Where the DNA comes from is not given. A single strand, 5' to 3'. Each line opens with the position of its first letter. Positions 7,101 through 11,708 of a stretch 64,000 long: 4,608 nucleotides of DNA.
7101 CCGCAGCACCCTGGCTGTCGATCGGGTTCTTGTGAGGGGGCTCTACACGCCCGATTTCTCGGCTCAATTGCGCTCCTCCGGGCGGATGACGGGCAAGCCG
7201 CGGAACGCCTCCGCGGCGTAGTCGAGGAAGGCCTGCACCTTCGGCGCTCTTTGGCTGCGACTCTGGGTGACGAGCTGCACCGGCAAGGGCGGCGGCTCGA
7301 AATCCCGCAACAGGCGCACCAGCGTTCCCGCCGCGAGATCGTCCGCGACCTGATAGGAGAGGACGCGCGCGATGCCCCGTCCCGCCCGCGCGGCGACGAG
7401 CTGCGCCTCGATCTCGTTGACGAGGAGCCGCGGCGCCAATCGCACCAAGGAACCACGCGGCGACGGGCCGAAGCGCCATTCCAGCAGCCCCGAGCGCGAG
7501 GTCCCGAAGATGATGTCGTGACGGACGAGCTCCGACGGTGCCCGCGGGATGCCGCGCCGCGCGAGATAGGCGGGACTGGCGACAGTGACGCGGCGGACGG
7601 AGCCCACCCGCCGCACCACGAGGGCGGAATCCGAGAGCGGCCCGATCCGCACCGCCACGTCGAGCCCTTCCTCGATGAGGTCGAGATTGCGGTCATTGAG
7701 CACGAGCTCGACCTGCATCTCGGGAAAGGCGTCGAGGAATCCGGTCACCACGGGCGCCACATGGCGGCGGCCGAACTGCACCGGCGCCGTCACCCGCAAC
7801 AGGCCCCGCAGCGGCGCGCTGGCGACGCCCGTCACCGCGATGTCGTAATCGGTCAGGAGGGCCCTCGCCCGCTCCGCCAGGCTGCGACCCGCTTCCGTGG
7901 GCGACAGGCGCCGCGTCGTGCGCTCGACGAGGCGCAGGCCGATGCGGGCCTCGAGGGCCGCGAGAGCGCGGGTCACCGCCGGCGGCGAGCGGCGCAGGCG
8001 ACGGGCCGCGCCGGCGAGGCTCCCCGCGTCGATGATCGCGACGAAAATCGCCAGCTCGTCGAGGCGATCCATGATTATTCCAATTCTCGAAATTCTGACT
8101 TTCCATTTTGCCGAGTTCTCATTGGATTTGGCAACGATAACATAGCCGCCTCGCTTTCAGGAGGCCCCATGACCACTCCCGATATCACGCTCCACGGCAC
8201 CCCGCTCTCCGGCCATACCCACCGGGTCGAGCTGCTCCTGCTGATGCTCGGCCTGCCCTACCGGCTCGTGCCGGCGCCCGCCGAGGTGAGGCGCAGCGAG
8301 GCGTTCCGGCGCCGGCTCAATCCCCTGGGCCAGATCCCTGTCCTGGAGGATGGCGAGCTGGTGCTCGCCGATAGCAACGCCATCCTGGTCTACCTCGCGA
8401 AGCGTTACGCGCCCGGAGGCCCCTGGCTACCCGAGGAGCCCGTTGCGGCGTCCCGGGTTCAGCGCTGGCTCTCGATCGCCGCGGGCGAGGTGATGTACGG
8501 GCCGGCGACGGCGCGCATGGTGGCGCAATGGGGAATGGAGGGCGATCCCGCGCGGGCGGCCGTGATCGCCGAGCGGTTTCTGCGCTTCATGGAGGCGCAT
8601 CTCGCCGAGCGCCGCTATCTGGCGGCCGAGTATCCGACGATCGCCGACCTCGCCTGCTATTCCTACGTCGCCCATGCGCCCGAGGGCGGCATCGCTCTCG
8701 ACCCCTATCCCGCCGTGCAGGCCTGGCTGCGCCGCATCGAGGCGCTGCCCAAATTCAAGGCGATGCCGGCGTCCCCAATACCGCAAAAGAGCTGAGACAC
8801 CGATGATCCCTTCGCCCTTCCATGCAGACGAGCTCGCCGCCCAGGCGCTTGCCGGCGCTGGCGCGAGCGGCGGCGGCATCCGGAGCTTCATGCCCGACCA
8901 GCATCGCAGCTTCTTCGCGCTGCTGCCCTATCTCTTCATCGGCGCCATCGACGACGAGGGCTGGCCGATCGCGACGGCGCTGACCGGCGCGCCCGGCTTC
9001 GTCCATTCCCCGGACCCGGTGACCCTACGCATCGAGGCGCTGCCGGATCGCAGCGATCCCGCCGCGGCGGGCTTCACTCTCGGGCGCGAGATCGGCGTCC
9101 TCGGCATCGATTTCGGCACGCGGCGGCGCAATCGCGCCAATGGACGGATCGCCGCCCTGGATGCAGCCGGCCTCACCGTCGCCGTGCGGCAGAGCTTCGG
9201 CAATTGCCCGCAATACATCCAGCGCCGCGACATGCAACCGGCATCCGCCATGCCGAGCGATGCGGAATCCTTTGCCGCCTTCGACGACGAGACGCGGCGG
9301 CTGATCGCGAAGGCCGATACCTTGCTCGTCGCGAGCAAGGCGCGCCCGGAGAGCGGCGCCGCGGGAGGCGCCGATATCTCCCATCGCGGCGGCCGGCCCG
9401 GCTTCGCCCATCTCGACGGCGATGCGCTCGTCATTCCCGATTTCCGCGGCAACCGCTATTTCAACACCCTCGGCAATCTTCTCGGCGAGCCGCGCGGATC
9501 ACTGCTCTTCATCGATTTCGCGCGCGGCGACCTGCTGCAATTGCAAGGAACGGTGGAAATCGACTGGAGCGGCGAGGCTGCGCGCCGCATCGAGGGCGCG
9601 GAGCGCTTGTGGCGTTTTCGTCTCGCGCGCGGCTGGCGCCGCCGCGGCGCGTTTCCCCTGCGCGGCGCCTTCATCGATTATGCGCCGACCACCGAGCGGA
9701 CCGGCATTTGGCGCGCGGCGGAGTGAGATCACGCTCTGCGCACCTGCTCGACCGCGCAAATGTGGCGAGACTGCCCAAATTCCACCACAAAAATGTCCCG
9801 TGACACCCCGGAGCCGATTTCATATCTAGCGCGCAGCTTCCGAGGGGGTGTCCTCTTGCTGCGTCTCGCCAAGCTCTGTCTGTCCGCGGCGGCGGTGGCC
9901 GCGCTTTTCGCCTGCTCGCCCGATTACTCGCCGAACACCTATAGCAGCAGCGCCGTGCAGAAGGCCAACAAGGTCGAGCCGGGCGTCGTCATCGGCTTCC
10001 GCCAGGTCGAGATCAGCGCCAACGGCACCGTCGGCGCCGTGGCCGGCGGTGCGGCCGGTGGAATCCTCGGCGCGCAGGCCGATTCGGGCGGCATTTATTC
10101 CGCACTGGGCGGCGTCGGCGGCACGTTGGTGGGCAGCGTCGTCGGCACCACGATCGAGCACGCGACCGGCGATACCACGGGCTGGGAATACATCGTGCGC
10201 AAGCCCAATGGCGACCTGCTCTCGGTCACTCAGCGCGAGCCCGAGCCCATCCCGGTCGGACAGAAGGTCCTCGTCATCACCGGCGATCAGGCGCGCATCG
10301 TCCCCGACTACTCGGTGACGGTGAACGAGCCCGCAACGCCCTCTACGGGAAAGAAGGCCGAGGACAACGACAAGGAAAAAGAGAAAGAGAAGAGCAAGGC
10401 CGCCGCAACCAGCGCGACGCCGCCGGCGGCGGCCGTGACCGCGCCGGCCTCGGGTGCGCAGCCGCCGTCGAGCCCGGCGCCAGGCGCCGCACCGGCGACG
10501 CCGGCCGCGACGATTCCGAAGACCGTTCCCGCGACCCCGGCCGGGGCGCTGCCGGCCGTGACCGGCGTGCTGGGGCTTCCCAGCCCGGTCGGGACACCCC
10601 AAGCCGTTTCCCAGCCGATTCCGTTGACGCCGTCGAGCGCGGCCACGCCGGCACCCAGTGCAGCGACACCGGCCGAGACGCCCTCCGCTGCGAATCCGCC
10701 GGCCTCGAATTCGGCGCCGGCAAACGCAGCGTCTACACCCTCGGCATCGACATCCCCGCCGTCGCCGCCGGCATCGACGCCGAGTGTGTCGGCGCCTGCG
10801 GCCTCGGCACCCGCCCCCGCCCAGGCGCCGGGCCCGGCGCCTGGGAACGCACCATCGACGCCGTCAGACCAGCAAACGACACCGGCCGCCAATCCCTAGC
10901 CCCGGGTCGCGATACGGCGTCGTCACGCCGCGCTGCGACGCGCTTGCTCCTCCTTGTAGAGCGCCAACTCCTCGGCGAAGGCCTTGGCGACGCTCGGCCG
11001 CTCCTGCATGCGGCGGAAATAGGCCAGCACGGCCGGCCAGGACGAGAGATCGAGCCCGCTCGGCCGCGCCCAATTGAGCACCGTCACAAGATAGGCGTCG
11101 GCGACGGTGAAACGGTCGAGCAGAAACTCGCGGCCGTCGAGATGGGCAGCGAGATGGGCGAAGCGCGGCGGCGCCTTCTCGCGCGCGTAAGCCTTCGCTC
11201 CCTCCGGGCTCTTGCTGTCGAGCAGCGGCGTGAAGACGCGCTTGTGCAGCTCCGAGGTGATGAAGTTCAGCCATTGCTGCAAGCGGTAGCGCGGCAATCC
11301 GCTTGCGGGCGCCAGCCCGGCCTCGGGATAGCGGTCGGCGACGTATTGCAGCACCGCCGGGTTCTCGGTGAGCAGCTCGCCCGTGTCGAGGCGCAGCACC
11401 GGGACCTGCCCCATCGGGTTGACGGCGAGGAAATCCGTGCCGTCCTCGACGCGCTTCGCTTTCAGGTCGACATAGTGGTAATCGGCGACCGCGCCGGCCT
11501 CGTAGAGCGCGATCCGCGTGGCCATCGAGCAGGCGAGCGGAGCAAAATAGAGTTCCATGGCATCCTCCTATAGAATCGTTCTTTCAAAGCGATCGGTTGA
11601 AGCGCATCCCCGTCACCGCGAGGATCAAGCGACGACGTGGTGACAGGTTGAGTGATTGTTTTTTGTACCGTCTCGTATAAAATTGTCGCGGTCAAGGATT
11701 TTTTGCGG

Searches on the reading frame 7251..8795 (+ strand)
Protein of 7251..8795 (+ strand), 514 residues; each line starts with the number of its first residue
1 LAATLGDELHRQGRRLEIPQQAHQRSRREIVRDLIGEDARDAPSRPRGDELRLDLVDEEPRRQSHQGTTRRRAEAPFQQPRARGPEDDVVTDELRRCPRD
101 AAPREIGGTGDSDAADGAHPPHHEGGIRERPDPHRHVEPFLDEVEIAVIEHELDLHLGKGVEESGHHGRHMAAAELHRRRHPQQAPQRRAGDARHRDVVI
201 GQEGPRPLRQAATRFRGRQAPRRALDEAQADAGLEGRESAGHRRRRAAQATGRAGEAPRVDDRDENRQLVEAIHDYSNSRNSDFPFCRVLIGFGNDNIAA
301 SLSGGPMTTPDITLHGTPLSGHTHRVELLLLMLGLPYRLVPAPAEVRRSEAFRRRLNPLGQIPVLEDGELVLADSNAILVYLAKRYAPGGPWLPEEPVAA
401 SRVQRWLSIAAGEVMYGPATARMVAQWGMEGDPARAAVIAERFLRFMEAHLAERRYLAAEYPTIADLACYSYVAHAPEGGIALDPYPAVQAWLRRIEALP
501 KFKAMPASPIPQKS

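Call 41: search_protein_families(library=pfam, proteins=[window:7251-8795:+], max_evalue=0.0001)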
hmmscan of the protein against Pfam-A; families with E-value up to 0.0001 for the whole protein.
window:7251-8795:+ (514 aa): 5 families
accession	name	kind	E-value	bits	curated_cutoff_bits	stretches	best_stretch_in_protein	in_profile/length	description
PF13417.12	GST_N_3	-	2.9e-14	53.6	22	1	314-387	1-72/75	Glutathione S-transferase, N-terminal domain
PF13409.12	GST_N_2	-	1.7e-11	45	25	1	320-384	2-69/70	Glutathione S-transferase, N-terminal domain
PF02798.26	GST_N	-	4.8e-10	40.1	20.9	1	312-383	3-75/76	Glutathione S-transferase, N-terminal domain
PF00043.30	GST_C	-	7e-07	29.8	20.7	1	441-500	32-93/93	Glutathione S-transferase, C-terminal domain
PF14497.11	GST_C_3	-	1.1e-06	29.2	21.6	1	440-504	31-99/104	Glutathione S-transferase, C-terminal domain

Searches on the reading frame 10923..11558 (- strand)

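Call 41: search_protein_families(library=pfam, proteins=[window:10923-11558:-], max_evalue=0.0001)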
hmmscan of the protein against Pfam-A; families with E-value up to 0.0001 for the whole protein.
window:10923-11558:- (211 aa): 6 families
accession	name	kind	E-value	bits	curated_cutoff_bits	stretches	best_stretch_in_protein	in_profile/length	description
PF13409.12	GST_N_2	-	3.8e-09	37.5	25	1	10-75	4-69/70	Glutathione S-transferase, N-terminal domain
PF02798.26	GST_N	-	3.9e-08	33.9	20.9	1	9-74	12-75/76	Glutathione S-transferase, N-terminal domain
PF00043.30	GST_C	-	1.1e-07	32.5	20.7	1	114-188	15-93/93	Glutathione S-transferase, C-terminal domain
PF13417.12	GST_N_3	-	9.8e-07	29.5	22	1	11-79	10-73/75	Glutathione S-transferase, N-terminal domain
PF13410.11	GST_C_2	-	1.7e-06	28.5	24.9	1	133-183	15-69/69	Glutathione S-transferase, C-terminal domain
PF14497.11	GST_C_3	-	9.7e-06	26.2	21.6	1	105-192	4-99/104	Glutathione S-transferase, C-terminal domain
